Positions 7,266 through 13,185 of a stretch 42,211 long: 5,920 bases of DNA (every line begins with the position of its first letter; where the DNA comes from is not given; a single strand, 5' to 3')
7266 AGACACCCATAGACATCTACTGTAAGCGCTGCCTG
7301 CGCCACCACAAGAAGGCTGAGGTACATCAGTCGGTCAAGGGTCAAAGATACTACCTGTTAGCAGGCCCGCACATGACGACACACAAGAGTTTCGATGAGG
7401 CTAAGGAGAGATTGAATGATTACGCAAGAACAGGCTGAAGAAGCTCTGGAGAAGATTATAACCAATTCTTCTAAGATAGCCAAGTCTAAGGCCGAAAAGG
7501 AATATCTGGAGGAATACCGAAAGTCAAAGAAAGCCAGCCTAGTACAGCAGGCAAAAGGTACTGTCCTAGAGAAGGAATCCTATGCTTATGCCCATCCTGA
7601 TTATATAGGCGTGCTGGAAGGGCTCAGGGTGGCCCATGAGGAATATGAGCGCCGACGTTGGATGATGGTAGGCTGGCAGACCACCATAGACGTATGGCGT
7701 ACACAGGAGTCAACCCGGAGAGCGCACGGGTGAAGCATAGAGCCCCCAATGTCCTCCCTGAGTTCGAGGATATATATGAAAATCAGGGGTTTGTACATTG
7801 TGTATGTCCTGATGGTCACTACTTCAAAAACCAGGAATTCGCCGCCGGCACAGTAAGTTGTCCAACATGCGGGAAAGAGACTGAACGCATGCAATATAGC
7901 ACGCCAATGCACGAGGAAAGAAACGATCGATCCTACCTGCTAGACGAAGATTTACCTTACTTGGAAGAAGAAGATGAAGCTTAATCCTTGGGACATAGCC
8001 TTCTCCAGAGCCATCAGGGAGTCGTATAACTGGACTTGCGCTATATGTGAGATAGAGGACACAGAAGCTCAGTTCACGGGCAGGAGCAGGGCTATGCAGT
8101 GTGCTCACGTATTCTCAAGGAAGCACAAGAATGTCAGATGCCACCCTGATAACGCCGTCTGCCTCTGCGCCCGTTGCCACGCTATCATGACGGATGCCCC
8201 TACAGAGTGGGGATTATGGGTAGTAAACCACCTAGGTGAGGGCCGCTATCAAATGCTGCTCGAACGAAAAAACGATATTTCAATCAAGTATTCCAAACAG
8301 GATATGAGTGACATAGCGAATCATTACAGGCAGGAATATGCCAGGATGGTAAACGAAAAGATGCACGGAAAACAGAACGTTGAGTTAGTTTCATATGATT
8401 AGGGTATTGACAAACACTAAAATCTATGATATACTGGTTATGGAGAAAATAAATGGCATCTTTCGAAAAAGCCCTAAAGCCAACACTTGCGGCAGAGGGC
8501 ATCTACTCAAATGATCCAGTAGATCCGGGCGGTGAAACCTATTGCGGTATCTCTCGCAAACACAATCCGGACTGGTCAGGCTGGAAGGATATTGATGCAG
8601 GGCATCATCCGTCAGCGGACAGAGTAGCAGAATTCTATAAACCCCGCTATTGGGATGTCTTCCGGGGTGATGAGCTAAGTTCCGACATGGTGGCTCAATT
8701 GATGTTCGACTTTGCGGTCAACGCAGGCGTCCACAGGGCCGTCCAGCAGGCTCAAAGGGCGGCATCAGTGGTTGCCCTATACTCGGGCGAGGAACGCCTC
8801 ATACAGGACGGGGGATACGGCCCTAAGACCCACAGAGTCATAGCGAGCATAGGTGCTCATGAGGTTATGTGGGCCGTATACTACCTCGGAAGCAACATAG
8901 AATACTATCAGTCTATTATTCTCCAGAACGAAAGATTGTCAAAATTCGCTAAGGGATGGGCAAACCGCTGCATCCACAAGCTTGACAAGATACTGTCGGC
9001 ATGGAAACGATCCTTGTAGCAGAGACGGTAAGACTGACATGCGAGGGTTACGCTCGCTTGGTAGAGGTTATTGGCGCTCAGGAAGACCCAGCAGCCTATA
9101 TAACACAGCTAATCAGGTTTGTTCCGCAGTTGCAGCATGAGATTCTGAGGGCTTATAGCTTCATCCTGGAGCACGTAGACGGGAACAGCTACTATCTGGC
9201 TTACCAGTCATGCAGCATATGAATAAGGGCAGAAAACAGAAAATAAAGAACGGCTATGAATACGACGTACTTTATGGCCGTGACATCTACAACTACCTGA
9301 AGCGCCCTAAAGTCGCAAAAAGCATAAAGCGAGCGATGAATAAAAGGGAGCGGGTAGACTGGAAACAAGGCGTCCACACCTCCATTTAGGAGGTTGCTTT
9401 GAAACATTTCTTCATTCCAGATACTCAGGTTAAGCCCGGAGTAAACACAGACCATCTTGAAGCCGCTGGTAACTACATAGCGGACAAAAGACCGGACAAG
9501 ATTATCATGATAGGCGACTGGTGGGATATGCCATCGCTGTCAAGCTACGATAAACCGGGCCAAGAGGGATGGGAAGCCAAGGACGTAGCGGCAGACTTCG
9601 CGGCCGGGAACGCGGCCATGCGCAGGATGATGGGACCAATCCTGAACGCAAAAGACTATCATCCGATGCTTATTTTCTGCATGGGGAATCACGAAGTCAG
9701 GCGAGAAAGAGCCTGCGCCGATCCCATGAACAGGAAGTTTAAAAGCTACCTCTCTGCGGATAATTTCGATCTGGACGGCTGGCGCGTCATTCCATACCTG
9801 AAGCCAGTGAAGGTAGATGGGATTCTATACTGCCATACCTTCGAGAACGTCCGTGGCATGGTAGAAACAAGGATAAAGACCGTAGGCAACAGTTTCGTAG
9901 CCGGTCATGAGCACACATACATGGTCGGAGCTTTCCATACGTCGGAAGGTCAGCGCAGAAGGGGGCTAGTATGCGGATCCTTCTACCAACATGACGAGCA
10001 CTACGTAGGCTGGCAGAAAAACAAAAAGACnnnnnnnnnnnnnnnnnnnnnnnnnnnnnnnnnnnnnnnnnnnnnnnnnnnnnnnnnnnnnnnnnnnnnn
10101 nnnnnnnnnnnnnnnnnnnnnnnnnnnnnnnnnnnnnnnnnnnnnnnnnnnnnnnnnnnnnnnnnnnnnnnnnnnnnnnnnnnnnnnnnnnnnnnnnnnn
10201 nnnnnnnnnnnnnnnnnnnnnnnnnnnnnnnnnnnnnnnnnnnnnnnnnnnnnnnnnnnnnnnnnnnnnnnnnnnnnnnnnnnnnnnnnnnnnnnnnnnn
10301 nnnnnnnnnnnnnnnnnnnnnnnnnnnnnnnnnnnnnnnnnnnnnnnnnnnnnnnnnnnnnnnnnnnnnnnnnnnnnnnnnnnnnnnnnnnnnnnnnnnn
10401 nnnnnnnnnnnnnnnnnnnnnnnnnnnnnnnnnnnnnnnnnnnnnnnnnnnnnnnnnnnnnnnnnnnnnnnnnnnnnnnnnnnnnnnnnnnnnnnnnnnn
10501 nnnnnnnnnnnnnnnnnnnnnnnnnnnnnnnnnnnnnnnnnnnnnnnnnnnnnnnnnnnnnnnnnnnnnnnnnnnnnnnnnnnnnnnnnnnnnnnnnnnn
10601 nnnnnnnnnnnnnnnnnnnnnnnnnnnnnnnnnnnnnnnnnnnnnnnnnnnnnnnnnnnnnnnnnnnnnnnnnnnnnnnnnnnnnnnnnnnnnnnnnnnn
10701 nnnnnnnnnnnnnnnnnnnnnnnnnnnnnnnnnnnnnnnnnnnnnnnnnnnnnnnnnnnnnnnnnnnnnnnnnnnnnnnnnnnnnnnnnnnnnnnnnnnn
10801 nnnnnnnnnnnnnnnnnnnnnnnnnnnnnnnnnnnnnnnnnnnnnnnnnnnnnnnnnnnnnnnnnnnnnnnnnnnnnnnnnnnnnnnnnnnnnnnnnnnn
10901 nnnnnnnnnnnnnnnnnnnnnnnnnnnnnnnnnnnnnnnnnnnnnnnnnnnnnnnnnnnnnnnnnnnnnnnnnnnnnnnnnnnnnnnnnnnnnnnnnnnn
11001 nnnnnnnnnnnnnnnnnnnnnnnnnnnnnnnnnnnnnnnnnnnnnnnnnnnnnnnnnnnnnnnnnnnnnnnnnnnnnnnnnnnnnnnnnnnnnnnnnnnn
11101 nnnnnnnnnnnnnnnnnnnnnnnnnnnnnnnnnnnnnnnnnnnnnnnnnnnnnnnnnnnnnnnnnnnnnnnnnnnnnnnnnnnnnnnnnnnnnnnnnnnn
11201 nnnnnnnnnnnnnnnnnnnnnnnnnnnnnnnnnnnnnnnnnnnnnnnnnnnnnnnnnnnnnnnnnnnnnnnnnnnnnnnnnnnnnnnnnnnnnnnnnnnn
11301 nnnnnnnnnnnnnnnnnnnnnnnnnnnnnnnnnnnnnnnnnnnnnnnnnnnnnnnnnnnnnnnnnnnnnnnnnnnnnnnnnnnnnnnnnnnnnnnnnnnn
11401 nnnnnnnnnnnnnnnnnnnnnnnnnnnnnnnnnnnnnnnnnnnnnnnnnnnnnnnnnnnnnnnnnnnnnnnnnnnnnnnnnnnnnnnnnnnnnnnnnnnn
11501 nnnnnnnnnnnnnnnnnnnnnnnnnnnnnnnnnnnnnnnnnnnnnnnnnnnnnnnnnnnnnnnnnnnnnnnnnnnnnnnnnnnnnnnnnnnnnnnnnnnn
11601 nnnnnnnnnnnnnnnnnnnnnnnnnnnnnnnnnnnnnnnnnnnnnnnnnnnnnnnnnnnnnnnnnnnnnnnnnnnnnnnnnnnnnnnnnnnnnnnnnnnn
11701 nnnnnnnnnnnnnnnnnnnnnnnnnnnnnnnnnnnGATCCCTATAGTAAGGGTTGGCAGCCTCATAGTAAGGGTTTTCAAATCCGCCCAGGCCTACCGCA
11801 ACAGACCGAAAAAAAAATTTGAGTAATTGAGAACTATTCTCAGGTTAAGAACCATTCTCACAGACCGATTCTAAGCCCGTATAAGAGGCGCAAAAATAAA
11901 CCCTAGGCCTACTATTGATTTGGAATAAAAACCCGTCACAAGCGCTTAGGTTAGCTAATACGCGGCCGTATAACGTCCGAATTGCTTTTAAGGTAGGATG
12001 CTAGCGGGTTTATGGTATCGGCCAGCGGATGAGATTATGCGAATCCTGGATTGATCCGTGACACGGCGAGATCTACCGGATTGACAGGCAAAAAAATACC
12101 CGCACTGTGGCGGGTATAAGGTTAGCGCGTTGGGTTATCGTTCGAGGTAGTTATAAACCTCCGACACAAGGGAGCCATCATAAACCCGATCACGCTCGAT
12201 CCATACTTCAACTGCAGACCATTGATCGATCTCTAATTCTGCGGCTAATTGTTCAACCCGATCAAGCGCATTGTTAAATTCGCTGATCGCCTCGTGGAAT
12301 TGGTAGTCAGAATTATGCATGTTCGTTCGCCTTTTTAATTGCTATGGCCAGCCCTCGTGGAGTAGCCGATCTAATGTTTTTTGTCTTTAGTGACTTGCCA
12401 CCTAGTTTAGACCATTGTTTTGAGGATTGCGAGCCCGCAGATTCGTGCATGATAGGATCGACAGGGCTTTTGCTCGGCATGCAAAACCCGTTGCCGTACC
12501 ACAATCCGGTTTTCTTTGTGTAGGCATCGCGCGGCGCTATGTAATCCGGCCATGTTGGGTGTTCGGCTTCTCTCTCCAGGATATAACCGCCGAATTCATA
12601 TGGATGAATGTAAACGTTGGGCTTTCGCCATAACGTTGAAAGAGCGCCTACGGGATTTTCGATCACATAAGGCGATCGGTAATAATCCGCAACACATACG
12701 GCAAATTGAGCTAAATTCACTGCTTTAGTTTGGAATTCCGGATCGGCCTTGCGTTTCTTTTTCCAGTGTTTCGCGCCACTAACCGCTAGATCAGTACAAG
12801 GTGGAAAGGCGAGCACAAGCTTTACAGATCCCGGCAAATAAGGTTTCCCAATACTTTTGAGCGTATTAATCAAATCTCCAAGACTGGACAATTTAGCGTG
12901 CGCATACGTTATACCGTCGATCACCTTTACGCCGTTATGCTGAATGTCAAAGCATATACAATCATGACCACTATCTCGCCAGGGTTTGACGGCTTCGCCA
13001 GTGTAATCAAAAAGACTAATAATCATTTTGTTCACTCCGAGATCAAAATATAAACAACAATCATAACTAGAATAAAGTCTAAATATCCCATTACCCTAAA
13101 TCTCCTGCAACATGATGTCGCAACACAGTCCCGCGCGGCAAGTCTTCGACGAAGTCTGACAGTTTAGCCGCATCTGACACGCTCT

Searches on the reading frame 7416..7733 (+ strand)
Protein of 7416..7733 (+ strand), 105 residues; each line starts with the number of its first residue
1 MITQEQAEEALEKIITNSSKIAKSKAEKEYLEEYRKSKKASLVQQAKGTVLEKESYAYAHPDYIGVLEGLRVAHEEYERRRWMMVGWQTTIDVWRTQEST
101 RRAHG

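Call 15: search_protein_families(library=phrogs, proteins=[window:7416-7733:+])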
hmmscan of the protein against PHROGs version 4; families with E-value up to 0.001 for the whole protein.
window:7416-7733:+ (105 aa): 0 families

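Call 64: search_protein_families(library=pfam, max_evalue=0.1, proteins=[window:7416-7733:+])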
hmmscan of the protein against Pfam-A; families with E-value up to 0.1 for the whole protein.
window:7416-7733:+ (105 aa): 1 family
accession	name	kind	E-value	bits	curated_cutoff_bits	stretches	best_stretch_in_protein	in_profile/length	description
PF23831.1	DUF7201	-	0.03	14.4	27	1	8-93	30-112/142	Coiled-coil region of unknown function (DUF7201)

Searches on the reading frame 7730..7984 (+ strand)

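Call 64: search_protein_families(library=pfam, max_evalue=0.1, proteins=[window:7730-7984:+])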
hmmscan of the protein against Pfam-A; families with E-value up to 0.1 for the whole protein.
window:7730-7984:+ (84 aa): 4 families
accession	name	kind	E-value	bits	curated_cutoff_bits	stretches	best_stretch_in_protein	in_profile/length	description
PF24460.1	DUF7575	-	0.0046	16.7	28.5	1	40-52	2-14/28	Domain of unknown function (DUF7575)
PF23454.1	Zn_ribbon_Brz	-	0.008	17.2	27.9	0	41-52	5-16/58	Transcriptional regulator Brz zinc beta ribbon domain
PF09723.15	Zn_ribbon_8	-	0.065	13.7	34.4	0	26-54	8-40/41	Zinc ribbon domain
PF12760.12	Zn_ribbon_IS1595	-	0.079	13.4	25.4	1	31-58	9-34/46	Transposase zinc-ribbon domain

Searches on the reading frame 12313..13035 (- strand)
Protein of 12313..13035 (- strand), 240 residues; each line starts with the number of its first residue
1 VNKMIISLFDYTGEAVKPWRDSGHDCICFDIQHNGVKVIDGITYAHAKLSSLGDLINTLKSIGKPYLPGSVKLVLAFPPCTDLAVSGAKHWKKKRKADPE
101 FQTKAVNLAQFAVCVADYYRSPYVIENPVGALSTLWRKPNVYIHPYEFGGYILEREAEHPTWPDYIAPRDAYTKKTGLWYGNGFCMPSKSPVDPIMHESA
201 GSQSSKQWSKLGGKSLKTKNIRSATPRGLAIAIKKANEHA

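Call 25: search_protein_families(library=phrogs, proteins=[window:12313-13035:-])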
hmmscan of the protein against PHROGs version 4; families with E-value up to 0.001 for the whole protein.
window:12313-13035:- (240 aa): 2 families
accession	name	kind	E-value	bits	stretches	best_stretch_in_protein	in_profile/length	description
phrog_757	-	other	1.2e-71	241.7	1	1-239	13-220/247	DNA methyltransferase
phrog_27471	-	unknown function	0.00087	20.4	0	124-149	9-34/93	-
